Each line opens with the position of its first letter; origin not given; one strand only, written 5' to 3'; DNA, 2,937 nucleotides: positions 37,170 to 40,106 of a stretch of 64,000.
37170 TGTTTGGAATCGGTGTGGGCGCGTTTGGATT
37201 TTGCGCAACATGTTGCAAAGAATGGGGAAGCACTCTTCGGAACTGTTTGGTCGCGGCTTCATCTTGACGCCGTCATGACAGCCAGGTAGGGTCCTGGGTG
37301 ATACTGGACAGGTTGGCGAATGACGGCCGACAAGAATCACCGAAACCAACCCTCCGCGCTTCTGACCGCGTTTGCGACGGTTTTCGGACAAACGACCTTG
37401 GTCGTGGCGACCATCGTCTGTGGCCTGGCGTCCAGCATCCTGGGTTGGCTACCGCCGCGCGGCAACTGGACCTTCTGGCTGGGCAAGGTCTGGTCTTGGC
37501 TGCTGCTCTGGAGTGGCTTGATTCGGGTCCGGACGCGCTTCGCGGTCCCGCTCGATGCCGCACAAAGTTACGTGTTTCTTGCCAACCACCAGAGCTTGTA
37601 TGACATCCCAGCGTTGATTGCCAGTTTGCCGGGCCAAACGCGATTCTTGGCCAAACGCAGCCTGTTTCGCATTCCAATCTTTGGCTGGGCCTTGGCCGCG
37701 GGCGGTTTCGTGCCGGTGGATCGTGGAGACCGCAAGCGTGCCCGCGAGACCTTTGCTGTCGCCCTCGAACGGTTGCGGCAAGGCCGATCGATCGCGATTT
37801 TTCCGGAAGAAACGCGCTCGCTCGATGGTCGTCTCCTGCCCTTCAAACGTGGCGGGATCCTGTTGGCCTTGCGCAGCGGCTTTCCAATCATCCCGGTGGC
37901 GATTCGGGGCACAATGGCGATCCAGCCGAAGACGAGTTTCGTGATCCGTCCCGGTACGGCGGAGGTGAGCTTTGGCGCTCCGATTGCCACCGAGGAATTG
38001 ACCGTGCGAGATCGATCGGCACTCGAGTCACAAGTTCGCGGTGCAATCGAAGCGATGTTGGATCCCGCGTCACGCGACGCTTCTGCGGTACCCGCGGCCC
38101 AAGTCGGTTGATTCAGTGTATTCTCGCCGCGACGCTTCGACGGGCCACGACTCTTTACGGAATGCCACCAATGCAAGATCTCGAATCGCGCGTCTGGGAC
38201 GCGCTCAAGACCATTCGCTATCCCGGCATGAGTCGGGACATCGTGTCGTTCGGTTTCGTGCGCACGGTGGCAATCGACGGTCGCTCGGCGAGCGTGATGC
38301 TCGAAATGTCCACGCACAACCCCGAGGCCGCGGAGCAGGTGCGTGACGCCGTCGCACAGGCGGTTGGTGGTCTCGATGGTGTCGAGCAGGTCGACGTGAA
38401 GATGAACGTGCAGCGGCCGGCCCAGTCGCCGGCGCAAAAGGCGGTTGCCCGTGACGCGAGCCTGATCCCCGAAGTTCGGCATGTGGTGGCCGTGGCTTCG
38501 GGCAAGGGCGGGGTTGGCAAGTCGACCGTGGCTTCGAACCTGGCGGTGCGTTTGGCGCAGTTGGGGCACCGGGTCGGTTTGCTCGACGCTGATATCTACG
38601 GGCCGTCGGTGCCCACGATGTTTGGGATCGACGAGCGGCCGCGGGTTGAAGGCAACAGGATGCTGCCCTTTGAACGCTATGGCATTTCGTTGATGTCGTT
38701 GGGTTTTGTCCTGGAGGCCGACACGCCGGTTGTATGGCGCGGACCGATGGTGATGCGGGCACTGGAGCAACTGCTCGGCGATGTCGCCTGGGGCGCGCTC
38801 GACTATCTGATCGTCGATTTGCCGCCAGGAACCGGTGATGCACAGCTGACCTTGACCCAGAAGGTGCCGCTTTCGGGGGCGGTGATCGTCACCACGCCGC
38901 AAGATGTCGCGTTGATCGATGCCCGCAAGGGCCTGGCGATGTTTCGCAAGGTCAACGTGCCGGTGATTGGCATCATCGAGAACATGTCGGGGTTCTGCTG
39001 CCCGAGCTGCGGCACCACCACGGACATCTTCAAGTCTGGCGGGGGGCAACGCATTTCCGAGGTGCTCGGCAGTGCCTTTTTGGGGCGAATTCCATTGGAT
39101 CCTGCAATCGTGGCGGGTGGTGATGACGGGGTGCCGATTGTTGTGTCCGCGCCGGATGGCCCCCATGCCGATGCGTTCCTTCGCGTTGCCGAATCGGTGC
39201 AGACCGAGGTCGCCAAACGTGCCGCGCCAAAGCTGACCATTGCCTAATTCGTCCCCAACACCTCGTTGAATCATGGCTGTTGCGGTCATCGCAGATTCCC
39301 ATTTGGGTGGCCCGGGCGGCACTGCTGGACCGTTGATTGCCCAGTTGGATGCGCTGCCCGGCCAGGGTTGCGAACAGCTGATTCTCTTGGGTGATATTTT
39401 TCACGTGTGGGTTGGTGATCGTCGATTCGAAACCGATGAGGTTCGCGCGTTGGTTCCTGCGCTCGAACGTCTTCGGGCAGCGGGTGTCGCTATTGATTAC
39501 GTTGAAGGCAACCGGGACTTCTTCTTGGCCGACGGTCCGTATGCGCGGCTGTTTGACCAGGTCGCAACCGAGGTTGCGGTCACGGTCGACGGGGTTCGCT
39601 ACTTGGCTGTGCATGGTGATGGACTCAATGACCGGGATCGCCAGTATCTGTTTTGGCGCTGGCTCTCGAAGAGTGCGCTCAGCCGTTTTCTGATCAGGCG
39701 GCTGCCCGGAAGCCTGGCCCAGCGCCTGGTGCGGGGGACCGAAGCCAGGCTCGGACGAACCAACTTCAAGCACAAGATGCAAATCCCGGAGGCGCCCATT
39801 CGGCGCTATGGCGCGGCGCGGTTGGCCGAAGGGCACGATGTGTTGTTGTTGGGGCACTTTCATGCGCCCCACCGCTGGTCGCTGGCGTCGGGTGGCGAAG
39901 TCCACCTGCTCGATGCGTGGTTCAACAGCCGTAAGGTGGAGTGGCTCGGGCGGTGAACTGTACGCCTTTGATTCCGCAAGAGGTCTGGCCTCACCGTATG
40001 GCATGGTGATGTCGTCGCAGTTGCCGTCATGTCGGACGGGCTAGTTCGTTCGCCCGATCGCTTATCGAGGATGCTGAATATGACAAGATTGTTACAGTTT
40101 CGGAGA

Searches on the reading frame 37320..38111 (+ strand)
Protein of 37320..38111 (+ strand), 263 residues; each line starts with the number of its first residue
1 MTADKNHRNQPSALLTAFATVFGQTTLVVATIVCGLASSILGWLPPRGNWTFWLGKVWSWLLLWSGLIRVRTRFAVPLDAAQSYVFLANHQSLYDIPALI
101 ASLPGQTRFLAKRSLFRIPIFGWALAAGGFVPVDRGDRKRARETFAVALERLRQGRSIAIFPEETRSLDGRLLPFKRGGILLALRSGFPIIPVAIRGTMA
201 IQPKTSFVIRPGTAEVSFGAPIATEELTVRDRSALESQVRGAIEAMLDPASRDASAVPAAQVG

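Call 7: search_protein_families(library=pfam, proteins=[window:37320-38111:+])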
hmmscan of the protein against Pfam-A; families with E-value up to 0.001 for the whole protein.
window:37320-38111:+ (263 aa): 1 family
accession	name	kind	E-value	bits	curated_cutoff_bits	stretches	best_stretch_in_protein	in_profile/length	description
PF01553.26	Acyltransferase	-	2.8e-29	102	23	1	79-195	11-131/132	Acyltransferase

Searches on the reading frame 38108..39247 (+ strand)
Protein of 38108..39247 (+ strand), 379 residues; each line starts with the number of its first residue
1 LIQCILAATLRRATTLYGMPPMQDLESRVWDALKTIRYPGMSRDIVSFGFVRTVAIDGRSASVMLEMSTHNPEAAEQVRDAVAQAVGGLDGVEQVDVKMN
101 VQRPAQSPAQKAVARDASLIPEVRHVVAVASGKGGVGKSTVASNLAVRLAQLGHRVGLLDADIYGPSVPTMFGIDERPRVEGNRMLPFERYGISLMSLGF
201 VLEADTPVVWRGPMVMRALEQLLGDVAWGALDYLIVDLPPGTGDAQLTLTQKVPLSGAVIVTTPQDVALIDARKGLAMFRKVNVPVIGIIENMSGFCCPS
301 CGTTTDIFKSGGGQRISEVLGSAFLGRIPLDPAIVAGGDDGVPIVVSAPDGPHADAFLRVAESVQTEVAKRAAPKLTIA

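Call 7: search_protein_families(library=pfam, proteins=[window:38108-39247:+])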
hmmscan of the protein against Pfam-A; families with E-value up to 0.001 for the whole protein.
window:38108-39247:+ (379 aa): 8 families
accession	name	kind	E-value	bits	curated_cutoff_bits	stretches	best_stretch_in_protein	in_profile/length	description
PF10609.15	ParA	-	4.7e-103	344.3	27.1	1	123-364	2-245/246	NUBPL iron-transfer P-loop NTPase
PF01883.24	FeS_assembly_P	-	1.7e-12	47.9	23.5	1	27-97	2-73/73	Iron-sulfur cluster assembly protein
PF01656.29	CbiA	-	2.3e-12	47.4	25.4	1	127-292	1-81/125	CobQ/CobB/MinD/ParA nucleotide binding domain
PF13614.12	AAA_31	-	1.6e-09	38.4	27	1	125-163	2-40/177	AAA domain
PF09140.17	MipZ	-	6.9e-08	32.6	20.7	1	125-266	1-130/262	ATPase MipZ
PF02374.21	ArsA_ATPase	-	1.4e-06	28.2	24.3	1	129-162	5-38/305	Anion-transporting ATPase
PF13481.12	AAA_25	-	0.00043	20.4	27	0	119-156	25-63/195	AAA domain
PF00142.24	Fer4_NifH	-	0.00069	19.6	25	0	131-162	6-37/271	4Fe-4S iron sulfur cluster binding proteins, NifH/frxC family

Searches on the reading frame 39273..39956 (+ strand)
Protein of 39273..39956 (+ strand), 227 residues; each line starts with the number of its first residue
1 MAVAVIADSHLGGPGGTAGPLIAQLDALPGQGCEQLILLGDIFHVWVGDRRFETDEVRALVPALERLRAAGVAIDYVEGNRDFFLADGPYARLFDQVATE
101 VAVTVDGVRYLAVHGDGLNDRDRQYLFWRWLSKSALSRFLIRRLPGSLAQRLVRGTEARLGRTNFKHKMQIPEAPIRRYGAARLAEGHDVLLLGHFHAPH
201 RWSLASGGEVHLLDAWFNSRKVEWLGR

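Call 7: search_protein_families(library=pfam, proteins=[window:39273-39956:+])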
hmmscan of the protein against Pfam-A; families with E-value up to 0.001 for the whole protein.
window:39273-39956:+ (227 aa): 1 family
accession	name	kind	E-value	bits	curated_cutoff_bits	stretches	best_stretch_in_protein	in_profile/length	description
PF12850.12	Metallophos_2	-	2e-07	31.6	27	1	1-121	1-95/154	Calcineurin-like phosphoesterase superfamily domain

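Call 8: find_encoding_contigs(protein=window:39273-39956:+, flank=10000, max_places=10)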
Protein window:39273-39956:+ (227 aa): no gene with exactly this product is on record in the collection.
